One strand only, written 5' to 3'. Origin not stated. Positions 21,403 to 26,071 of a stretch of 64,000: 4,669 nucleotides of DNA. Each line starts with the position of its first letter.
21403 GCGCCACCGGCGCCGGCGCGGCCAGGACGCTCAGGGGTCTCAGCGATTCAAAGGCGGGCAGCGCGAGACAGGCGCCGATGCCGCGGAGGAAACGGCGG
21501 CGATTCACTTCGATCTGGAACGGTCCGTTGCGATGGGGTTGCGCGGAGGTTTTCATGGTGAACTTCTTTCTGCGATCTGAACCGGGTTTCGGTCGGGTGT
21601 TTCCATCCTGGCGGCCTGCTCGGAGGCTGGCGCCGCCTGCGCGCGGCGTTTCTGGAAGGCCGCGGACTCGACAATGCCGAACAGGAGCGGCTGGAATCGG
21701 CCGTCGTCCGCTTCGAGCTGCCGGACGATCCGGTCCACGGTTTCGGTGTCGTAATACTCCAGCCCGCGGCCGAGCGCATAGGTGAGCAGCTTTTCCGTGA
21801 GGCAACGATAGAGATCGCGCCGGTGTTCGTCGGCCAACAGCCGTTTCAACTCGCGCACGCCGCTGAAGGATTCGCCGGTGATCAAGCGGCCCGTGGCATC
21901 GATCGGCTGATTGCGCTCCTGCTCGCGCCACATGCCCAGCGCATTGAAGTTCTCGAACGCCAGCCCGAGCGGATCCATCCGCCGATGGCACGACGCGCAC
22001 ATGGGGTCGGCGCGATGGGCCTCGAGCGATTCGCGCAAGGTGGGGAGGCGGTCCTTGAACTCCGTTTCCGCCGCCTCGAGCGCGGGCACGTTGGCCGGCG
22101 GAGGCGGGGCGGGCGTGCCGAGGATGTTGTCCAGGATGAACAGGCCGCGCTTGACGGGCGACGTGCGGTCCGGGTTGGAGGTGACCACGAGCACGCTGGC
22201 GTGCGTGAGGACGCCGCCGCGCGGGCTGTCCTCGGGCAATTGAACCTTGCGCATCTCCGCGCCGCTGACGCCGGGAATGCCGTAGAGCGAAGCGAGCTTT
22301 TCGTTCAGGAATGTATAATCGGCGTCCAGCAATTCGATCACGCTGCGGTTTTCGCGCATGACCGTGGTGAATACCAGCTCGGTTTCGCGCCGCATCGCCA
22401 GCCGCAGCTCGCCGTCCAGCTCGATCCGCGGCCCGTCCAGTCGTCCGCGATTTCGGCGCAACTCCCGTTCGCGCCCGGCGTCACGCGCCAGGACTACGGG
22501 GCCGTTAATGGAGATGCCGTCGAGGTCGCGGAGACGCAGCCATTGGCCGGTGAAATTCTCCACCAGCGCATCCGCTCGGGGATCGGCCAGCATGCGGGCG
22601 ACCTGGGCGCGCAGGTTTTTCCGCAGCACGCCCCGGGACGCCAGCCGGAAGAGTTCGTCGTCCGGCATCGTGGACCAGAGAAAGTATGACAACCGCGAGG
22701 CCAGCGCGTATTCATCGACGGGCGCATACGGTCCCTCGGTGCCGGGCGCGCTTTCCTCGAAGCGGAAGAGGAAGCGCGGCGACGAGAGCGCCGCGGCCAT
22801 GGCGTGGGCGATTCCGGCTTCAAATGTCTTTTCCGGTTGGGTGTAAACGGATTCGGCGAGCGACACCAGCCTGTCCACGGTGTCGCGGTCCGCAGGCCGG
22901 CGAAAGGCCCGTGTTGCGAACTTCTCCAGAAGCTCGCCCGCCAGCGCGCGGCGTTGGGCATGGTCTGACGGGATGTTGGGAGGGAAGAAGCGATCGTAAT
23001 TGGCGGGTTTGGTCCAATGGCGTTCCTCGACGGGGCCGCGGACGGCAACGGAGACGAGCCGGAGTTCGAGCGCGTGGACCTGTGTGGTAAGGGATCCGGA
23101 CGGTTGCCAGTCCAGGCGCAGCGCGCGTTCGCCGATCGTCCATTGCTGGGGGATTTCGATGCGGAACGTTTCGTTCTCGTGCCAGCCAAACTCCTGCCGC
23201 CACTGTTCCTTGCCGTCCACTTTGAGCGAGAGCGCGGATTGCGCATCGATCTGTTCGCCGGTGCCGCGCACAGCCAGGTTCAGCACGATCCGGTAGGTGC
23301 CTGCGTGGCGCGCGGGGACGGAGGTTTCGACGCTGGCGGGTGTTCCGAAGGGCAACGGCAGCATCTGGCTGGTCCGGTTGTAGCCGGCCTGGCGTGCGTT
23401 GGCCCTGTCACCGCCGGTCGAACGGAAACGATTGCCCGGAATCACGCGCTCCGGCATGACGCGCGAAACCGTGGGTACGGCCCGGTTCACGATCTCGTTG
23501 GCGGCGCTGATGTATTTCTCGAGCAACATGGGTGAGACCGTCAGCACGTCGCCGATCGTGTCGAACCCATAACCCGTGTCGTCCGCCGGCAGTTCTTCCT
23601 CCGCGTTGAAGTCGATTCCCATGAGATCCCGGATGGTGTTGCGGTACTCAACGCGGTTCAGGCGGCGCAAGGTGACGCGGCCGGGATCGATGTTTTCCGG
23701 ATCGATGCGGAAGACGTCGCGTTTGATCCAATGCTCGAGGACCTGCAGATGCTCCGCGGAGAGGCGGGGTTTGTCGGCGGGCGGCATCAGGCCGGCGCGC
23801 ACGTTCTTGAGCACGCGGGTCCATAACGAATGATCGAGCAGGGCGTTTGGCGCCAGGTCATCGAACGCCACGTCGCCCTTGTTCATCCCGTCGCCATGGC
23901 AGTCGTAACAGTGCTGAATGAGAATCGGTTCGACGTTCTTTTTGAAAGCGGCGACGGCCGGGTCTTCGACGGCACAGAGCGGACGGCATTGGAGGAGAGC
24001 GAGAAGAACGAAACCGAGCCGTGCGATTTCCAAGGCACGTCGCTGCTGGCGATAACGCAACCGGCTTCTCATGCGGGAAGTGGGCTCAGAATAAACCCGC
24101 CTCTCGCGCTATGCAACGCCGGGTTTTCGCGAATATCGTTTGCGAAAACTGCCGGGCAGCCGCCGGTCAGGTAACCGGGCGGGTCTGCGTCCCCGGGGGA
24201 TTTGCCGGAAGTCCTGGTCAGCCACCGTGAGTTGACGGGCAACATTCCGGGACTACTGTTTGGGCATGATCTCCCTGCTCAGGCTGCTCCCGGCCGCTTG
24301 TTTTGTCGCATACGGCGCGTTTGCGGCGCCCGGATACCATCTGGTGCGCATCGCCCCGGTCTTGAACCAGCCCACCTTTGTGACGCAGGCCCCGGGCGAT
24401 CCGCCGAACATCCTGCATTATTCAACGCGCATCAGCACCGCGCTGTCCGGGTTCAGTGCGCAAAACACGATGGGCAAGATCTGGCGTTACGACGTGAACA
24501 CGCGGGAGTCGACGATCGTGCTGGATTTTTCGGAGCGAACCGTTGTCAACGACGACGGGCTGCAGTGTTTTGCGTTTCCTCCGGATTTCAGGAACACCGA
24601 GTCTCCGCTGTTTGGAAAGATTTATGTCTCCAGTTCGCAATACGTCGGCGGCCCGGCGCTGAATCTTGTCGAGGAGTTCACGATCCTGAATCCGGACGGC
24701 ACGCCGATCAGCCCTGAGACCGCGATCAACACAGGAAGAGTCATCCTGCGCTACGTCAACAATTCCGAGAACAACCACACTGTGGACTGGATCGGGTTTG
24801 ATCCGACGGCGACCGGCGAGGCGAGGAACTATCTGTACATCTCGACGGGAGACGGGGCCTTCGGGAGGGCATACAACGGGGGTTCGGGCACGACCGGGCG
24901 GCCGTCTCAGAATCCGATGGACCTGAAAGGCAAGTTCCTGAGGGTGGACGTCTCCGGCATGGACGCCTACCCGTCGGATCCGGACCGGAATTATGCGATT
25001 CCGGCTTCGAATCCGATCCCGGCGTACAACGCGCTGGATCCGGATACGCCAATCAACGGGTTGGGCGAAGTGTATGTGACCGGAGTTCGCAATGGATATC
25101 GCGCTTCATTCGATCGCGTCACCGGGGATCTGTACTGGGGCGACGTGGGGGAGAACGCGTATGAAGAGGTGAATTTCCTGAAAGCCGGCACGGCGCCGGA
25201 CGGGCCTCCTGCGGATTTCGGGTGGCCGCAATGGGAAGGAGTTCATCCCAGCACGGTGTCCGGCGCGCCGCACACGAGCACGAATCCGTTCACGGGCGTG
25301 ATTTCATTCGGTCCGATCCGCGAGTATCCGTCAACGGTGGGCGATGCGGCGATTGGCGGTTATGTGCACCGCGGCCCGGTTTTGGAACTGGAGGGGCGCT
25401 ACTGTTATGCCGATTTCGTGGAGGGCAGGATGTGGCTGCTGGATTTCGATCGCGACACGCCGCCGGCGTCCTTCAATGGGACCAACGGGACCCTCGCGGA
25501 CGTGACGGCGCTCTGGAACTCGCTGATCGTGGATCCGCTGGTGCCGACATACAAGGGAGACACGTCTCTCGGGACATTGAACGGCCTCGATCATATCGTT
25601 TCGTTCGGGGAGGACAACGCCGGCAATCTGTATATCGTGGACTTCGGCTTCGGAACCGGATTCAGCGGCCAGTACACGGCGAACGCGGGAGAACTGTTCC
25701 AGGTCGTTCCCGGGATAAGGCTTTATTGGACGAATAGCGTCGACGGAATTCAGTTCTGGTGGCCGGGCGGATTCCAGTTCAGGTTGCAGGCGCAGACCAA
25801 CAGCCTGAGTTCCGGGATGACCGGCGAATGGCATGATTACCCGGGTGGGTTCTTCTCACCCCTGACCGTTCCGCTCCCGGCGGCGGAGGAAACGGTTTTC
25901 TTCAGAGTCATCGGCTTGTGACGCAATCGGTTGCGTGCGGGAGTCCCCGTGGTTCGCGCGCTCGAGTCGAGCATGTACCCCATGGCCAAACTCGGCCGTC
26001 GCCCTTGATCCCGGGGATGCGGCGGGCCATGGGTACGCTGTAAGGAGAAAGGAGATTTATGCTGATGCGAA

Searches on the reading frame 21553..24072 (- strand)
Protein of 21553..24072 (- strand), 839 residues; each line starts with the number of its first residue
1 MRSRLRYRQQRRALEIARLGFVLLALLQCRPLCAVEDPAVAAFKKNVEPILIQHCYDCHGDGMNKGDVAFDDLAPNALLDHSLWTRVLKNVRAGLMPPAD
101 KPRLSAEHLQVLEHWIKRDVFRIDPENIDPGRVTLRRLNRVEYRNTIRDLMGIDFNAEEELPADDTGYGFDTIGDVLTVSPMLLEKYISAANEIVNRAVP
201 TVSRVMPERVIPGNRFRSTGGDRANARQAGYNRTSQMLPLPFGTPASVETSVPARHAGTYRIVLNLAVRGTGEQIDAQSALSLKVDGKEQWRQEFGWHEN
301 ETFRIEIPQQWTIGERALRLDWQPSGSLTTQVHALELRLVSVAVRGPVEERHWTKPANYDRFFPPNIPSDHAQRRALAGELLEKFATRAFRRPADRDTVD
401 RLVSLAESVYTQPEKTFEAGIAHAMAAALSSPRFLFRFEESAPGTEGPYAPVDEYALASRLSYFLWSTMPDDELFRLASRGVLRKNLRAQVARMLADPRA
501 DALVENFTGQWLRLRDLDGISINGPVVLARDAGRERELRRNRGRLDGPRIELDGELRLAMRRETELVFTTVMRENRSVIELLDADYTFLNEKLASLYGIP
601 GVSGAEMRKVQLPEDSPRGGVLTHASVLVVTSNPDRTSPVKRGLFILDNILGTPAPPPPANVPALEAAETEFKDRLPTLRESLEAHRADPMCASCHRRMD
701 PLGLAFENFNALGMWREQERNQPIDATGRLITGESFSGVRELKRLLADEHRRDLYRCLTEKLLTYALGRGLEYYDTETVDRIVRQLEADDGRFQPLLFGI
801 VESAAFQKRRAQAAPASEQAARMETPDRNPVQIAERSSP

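Call 17: search_protein_families(library=pfam, proteins=[window:21553-24072:-], max_evalue=0.001)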
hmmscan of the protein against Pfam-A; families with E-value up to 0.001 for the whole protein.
window:21553-24072:- (839 aa): 7 families
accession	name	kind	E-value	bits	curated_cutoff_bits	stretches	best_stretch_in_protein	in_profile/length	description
PF07631.16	PSD4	-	4e-38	131.2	23.3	1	453-599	2-128/128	Protein of unknown function (DUF1592)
PF07627.16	PSCyt3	-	1.4e-34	118.7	27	1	618-719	1-98/98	Protein of unknown function (DUF1588)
PF07626.16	PSD3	-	5.6e-27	94.5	23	1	136-199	1-64/65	Protein of unknown function (DUF1587)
PF07624.16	PSD2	-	2.9e-24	85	25.8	1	733-806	2-74/74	Protein of unknown function (DUF1585)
PF07637.16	PSD5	-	2.3e-17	63.5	34.2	1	380-439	4-62/62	Protein of unknown function (DUF1595)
PF07635.16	PSCyt1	-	4.6e-06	27.6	22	1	55-100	1-59/59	Planctomycete cytochrome C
PF13442.11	Cytochrome_CBB3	-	3.3e-05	24.6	27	0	50-116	9-68/68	Cytochrome C oxidase, cbb3-type, subunit III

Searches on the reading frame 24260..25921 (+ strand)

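Call 17: search_protein_families(library=pfam, proteins=[window:24260-25921:+], max_evalue=0.001)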
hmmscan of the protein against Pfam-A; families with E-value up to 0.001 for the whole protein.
window:24260-25921:+ (553 aa): 1 family
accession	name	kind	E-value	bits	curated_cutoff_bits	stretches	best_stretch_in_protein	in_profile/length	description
PF07995.17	GSDH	-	7.2e-07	29.2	25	1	73-340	23-238/332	Glucose / Sorbosone dehydrogenase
